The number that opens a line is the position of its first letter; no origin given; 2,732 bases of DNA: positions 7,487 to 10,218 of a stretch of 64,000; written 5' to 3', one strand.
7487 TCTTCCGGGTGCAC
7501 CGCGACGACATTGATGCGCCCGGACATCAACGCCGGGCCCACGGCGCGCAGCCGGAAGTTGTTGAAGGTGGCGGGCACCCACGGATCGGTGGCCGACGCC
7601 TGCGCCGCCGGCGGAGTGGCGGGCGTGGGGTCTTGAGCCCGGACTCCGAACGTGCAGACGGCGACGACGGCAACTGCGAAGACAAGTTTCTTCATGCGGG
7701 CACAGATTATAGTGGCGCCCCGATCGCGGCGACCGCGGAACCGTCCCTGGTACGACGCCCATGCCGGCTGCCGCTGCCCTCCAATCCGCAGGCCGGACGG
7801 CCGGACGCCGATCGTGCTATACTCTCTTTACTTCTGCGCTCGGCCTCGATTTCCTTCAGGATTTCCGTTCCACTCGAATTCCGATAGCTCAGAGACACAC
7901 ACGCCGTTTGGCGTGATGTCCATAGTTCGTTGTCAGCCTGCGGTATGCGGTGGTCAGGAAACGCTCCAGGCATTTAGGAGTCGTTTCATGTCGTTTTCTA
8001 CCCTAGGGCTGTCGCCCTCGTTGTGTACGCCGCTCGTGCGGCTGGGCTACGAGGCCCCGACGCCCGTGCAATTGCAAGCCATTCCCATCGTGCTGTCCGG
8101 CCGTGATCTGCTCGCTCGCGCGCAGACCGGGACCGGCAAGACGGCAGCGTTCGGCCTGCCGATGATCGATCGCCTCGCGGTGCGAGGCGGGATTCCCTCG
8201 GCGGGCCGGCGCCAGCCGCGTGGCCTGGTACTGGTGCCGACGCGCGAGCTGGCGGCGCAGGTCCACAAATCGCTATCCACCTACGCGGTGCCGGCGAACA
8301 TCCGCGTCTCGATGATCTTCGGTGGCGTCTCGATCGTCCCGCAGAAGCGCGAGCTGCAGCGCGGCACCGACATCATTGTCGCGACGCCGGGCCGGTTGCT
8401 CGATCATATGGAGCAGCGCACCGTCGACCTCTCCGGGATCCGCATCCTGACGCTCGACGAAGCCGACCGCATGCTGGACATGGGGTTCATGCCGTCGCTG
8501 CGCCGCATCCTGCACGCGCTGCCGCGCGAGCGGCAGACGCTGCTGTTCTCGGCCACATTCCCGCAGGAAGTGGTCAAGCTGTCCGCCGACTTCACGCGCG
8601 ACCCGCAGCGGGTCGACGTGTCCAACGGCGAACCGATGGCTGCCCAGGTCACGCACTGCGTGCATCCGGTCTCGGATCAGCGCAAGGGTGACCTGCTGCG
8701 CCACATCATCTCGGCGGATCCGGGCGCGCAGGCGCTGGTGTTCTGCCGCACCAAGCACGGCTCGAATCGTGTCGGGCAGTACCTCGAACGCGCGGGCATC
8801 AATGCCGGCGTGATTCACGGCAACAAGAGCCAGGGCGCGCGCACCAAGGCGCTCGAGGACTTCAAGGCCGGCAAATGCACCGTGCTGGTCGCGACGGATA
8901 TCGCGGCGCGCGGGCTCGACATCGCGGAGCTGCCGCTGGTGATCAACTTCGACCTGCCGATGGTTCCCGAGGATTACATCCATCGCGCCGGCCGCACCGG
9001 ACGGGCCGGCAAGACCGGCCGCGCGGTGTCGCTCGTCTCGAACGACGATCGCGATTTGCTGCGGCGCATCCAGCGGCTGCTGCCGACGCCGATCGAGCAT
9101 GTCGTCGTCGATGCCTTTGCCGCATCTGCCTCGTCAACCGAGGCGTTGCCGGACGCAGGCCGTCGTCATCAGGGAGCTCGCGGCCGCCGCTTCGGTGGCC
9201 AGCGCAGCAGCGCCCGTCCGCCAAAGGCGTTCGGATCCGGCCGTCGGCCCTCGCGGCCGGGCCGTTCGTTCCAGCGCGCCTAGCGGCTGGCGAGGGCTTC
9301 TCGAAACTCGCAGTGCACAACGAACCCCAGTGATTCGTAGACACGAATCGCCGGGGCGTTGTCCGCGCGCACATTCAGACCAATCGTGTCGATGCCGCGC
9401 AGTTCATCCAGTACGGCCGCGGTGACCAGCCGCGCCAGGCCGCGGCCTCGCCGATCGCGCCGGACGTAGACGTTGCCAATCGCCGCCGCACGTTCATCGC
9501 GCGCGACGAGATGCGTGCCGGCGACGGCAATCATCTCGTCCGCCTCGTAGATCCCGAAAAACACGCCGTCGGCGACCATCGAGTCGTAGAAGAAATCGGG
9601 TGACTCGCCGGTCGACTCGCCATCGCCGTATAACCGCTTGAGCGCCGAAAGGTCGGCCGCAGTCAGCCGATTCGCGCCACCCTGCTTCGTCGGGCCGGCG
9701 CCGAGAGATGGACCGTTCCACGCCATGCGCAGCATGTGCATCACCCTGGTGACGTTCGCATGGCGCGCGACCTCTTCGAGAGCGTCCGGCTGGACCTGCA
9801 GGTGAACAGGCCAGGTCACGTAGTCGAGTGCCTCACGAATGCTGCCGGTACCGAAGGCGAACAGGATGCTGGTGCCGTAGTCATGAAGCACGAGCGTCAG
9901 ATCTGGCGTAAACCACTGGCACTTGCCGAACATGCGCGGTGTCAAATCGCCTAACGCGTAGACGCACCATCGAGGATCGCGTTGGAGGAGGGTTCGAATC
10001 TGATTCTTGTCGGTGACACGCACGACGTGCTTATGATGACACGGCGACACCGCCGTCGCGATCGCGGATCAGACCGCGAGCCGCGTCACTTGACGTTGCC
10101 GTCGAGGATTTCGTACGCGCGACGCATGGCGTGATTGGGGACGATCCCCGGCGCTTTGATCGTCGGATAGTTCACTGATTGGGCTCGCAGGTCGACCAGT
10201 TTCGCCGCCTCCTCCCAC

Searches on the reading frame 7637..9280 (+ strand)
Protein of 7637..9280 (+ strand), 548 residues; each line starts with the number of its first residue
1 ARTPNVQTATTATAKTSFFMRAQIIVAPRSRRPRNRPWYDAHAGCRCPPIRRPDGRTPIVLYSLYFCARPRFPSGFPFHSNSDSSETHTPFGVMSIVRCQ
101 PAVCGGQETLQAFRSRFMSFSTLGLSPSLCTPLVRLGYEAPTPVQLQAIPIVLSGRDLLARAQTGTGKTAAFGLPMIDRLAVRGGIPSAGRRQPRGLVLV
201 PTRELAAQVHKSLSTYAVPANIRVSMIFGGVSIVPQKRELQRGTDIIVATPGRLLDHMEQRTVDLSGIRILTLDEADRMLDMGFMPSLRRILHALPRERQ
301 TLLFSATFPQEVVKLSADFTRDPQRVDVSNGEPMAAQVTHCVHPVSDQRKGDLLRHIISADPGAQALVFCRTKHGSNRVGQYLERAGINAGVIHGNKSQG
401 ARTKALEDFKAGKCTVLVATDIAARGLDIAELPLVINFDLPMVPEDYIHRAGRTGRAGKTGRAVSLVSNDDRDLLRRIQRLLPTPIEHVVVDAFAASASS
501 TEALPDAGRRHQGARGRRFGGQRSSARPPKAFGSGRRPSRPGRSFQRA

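Call 40: search_protein_families(library=pfam, proteins=[window:7637-9280:+], max_evalue=0.00001)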
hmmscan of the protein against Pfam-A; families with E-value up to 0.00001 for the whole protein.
window:7637-9280:+ (548 aa): 3 families
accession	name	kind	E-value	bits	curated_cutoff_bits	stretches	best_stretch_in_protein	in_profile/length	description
PF00270.35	DEAD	-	3.3e-49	167.3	26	1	142-313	1-165/167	DEAD/DEAH box helicase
PF00271.37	Helicase_C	-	2.3e-31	108.7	23.5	1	351-458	3-110/110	Helicase conserved C-terminal domain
PF04851.21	ResIII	-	3.3e-06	27.5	22.5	1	155-309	23-163/164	Type III restriction enzyme, res subunit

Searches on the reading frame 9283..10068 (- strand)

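Call 40: search_protein_families(library=pfam, proteins=[window:9283-10068:-], max_evalue=0.00001)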
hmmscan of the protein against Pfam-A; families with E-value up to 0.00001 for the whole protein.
window:9283-10068:- (262 aa): 6 families
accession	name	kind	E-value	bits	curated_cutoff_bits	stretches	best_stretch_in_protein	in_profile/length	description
PF00583.31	Acetyltransf_1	-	3.5e-14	53.5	20.7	1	150-249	15-116/116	Acetyltransferase (GNAT) family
PF08445.16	FR47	-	1.8e-10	41.1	22.1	1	172-251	3-79/86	FR47-like protein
PF13508.13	Acetyltransf_7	-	1.8e-08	35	27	1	168-250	3-83/84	Acetyltransferase (GNAT) domain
PF13673.13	Acetyltransf_10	-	8.6e-08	32.6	23.6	1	170-252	33-110/128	Acetyltransferase (GNAT) domain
PF13420.13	Acetyltransf_4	-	3e-07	31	24.3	1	169-258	50-143/155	Acetyltransferase (GNAT) domain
PF13302.13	Acetyltransf_3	-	8.3e-07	30.2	25.4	1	159-250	40-138/138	Acetyltransferase (GNAT) domain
